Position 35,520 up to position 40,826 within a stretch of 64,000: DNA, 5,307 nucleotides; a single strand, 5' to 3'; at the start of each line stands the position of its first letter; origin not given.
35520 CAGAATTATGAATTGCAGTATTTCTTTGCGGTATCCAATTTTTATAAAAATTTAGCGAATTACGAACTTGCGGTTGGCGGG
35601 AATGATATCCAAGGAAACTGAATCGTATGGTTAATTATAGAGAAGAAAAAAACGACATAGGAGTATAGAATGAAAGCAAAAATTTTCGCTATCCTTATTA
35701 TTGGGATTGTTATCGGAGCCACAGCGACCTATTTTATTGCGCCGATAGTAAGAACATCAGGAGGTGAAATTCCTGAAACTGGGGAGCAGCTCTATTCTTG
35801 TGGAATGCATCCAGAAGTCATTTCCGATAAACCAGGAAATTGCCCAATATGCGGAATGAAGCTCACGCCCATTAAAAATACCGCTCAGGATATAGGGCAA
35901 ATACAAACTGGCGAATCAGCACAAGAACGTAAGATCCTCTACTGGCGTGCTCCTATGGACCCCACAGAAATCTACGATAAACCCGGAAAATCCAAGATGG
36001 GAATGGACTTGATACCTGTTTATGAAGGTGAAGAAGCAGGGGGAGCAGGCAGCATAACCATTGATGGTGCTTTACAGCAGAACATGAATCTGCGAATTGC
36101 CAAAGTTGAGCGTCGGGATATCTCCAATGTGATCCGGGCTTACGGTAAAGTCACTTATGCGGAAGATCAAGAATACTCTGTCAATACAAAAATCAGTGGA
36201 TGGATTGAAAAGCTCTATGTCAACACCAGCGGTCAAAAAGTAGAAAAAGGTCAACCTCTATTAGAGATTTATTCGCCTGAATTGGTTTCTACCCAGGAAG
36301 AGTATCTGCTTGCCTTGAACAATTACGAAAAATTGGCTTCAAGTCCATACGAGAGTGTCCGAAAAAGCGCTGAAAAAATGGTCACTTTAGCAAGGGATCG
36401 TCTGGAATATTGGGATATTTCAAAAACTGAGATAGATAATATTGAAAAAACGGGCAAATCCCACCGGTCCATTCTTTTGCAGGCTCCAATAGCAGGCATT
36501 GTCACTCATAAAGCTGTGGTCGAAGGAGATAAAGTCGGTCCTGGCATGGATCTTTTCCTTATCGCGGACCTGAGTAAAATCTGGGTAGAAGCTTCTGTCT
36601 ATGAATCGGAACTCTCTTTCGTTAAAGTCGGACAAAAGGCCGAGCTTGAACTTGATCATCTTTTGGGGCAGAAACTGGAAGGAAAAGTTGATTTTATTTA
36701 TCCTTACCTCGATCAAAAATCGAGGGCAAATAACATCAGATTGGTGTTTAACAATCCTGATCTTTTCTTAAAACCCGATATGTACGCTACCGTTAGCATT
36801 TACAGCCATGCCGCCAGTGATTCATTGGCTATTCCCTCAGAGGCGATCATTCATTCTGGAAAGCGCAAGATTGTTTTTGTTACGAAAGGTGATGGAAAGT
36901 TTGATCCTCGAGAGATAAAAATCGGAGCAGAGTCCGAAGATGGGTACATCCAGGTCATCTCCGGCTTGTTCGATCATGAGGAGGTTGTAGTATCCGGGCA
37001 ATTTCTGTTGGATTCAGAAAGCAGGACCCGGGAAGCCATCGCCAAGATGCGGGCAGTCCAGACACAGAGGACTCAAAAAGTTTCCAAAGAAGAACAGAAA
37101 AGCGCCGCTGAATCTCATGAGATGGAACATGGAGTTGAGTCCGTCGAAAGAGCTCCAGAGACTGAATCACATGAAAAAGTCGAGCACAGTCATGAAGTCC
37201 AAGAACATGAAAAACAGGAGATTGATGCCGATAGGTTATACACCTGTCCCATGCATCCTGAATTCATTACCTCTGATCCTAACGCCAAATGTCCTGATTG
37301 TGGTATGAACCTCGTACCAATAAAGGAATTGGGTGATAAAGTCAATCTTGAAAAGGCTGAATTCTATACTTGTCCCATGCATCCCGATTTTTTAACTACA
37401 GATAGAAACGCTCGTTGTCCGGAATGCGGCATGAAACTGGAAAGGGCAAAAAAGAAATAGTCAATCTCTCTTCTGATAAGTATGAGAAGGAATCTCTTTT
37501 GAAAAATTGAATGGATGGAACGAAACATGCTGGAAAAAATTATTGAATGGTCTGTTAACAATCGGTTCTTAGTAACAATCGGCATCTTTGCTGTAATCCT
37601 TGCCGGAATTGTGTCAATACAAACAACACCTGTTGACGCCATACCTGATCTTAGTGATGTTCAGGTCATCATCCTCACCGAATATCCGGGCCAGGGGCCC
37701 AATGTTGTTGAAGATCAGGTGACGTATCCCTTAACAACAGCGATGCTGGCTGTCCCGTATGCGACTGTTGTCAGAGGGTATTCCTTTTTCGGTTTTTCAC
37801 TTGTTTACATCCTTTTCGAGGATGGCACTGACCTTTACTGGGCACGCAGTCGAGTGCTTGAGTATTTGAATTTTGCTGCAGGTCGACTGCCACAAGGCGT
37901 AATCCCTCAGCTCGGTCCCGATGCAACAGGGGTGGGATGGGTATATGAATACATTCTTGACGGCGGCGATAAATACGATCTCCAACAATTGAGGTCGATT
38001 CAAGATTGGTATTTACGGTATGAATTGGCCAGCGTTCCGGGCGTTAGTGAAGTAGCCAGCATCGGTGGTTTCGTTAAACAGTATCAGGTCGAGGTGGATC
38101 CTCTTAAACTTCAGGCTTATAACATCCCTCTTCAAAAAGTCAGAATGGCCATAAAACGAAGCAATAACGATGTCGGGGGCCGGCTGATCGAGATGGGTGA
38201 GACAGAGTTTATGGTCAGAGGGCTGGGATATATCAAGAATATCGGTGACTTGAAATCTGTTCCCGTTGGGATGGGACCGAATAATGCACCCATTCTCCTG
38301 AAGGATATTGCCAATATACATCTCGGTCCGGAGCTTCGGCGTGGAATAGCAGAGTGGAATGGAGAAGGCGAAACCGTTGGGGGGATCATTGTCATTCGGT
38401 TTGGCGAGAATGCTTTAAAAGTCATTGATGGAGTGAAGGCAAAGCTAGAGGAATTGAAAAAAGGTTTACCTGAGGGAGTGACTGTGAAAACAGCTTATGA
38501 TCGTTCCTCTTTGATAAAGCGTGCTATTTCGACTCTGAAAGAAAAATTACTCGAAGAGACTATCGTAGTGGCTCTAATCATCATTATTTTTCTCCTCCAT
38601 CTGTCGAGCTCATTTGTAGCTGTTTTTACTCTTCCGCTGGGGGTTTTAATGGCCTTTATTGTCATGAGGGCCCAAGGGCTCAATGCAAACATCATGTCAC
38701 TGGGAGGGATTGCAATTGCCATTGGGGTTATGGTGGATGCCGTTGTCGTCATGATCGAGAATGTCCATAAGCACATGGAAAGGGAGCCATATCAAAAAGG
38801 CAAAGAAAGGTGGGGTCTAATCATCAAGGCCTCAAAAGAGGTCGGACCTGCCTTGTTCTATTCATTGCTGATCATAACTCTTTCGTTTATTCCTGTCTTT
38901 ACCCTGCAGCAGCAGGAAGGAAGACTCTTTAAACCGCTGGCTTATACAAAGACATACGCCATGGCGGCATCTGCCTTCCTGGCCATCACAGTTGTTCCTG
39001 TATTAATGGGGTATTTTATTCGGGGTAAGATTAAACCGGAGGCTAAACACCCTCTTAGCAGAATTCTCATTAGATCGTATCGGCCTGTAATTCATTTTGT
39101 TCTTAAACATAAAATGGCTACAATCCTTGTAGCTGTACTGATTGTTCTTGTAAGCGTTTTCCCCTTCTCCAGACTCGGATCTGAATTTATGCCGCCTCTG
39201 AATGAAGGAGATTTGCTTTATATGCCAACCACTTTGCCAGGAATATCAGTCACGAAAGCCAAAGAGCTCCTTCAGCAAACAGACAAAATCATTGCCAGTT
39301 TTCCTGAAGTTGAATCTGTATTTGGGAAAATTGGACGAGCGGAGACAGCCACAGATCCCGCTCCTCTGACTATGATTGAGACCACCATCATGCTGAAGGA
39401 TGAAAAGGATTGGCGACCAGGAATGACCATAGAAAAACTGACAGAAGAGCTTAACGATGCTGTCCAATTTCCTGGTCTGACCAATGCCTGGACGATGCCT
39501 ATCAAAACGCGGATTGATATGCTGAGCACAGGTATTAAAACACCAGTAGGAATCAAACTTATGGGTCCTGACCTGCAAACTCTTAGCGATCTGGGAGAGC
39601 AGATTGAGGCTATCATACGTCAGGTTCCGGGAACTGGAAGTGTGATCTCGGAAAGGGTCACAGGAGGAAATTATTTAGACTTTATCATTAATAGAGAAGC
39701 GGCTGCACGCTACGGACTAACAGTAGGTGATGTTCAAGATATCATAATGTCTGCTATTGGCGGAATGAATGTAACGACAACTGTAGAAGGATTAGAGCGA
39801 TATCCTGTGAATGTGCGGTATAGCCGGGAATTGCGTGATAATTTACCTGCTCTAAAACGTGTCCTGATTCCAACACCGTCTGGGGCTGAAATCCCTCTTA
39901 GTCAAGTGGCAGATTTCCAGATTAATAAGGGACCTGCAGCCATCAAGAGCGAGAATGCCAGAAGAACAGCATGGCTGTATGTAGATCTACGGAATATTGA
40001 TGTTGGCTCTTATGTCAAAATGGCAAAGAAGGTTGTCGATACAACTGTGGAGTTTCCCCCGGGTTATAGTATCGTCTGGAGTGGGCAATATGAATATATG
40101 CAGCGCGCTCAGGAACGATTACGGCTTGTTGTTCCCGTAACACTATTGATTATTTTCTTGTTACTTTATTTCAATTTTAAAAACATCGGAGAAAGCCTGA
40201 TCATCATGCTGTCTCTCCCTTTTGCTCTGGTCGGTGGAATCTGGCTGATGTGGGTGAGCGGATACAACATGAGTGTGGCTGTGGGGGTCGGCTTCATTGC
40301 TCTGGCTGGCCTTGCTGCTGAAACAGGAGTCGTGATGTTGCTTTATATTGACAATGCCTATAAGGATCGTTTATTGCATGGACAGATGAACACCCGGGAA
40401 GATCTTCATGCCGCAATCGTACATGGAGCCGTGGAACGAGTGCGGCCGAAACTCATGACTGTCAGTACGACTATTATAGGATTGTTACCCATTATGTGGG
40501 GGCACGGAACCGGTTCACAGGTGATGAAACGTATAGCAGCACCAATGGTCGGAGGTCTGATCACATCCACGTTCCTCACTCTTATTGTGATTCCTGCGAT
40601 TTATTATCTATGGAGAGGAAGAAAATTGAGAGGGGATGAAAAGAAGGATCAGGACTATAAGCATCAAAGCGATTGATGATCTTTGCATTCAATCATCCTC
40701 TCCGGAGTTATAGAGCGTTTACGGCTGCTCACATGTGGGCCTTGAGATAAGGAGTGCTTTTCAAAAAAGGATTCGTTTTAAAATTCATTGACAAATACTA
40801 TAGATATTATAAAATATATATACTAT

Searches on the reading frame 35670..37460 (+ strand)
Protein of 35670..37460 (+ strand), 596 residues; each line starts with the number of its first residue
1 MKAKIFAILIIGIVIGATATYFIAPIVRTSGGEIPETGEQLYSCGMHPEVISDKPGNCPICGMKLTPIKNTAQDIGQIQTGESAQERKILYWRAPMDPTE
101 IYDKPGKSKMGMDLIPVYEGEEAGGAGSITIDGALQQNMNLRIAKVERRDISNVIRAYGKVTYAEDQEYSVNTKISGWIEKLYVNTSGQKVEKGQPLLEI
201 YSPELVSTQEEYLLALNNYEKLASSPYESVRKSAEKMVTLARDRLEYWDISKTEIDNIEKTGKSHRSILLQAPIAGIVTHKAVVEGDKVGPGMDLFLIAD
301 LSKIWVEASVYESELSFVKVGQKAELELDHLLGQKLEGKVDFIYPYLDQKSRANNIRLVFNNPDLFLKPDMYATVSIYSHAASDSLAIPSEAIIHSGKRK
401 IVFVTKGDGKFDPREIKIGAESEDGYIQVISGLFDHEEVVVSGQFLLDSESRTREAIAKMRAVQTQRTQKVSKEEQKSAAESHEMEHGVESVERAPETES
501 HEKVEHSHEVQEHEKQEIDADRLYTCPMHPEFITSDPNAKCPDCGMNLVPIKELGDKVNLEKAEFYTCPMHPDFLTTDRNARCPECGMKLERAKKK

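Call 72: search_protein_families(library=pfam, proteins=[window:35670-37460:+], max_evalue=0.00001)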
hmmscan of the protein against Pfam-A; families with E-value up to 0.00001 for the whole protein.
window:35670-37460:+ (596 aa): 4 families
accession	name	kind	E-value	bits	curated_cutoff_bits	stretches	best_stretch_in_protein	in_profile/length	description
PF16576.10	HlyD_D23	-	4.4e-76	255.3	30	1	151-373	2-214/214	Barrel-sandwich domain of CusB or HlyD membrane-fusion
PF19335.5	HMBD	-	1.7e-36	124.3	23.6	3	42-67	2-27/28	Heavy metal binding domain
PF13437.12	HlyD_3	-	3.1e-18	66.9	22.2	1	270-360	2-93/106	HlyD family secretion protein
PF12700.13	HlyD_2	-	1.8e-06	27.4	25.1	0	283-427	246-382/416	HlyD family secretion protein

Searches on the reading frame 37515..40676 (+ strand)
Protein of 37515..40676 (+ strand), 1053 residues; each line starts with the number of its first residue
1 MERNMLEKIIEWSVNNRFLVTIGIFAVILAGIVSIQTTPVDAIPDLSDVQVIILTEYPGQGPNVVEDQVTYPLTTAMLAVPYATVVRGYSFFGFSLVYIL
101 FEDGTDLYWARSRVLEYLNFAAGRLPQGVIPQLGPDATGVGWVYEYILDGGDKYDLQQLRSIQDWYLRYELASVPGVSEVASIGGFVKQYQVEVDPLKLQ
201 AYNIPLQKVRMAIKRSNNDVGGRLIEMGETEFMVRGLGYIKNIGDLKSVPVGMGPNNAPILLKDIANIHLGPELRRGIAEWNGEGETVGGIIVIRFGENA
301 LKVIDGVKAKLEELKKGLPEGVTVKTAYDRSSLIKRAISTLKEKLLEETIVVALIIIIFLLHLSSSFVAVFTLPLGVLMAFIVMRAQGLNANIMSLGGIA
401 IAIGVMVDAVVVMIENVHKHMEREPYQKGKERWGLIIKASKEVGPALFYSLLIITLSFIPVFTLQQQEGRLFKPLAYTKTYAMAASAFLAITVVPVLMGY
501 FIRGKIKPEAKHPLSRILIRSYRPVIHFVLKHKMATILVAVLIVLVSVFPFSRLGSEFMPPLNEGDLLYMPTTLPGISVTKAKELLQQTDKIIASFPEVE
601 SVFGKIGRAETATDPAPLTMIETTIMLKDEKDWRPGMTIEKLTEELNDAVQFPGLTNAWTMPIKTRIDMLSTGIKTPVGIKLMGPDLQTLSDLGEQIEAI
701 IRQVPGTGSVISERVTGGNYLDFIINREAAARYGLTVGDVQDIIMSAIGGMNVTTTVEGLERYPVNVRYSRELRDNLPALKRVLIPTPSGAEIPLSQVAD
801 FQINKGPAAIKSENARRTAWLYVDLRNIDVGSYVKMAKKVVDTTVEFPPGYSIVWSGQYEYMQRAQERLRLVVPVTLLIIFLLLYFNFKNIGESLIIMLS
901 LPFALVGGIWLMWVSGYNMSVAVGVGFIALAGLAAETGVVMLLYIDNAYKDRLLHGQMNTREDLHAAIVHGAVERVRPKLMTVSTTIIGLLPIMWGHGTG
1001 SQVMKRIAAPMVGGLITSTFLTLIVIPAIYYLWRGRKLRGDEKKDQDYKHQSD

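Call 72: search_protein_families(library=pfam, proteins=[window:37515-40676:+], max_evalue=0.00001)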
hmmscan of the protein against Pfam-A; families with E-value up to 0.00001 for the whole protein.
window:37515-40676:+ (1053 aa): 1 family
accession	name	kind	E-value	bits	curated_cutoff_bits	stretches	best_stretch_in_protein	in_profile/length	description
PF00873.25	ACR_tran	-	3.2e-240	800.2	28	1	9-1032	1-1019/1021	AcrB/AcrD/AcrF family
